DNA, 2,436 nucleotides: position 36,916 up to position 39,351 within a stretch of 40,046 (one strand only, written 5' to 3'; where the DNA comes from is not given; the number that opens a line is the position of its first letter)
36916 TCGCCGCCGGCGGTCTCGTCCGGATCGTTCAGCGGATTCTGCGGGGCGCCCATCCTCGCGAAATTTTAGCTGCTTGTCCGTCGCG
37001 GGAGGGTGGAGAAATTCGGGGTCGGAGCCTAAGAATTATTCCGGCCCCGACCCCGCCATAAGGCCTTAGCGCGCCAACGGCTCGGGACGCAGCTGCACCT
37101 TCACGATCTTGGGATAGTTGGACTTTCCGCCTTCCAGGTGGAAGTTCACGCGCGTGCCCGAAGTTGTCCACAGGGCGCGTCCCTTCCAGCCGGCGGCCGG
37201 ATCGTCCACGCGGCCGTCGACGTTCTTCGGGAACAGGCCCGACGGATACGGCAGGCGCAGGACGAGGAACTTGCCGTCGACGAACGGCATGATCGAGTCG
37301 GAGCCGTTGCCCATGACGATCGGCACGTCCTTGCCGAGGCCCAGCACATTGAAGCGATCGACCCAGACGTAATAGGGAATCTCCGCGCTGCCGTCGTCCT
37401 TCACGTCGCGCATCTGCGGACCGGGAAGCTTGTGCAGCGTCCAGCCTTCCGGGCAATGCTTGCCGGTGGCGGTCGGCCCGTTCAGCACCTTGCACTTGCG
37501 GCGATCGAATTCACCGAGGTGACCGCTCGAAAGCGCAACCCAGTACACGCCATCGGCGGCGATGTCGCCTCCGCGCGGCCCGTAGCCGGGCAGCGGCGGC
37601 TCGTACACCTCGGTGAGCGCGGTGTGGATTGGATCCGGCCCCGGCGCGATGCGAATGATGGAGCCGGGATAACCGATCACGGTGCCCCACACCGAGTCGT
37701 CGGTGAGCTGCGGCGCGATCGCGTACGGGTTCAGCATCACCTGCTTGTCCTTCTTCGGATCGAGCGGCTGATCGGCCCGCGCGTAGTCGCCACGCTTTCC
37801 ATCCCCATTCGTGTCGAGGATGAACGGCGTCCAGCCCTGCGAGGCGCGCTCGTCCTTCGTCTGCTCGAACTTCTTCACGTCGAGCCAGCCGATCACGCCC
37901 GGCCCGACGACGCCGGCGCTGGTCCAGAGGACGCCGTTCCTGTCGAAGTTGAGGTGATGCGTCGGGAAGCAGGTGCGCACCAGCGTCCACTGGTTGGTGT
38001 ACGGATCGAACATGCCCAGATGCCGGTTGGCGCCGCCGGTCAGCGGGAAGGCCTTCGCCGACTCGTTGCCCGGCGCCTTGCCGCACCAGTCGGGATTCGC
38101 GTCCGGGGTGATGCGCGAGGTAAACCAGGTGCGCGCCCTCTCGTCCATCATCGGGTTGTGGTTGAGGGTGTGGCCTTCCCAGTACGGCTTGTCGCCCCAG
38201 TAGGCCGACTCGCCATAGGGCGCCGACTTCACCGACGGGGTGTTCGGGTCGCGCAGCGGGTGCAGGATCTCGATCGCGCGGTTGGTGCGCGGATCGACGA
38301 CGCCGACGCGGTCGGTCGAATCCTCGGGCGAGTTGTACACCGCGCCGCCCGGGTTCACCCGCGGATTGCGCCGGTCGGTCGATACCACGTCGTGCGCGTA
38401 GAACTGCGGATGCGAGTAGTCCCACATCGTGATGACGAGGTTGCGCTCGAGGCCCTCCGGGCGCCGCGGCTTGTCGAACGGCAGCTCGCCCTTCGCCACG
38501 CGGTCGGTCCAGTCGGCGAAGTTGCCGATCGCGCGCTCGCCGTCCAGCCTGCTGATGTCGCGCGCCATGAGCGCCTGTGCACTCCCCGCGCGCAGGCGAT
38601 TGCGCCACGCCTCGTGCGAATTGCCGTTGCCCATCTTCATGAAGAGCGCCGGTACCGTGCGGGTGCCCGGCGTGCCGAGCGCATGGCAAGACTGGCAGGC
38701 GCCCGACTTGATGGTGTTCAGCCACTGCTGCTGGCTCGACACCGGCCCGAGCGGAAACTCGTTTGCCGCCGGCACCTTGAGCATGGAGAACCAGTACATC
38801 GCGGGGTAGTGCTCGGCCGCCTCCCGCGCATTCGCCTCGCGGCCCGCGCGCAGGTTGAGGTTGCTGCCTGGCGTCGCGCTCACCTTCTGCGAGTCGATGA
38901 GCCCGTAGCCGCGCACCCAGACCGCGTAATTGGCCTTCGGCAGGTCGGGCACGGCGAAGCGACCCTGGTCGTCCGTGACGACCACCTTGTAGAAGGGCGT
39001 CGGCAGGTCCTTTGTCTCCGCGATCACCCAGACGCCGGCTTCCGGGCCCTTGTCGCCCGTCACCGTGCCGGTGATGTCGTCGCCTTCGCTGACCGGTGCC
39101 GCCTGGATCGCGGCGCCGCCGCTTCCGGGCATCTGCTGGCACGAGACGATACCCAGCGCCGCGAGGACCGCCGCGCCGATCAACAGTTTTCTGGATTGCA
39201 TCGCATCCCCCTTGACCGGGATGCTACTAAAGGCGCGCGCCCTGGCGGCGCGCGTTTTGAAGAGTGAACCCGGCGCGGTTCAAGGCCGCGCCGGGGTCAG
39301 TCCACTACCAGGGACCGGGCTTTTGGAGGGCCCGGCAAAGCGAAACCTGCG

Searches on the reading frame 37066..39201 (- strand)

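Call 61: search_protein_families(library=pfam, proteins=[window:37066-39201:-], max_evalue=0.00001)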
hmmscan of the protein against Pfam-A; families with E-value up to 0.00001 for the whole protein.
window:37066-39201:- (711 aa): 1 family
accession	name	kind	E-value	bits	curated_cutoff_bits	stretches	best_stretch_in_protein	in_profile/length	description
PF13620.12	CarboxypepD_reg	-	7.4e-06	26.7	32.3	0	43-117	2-77/82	Carboxypeptidase regulatory-like domain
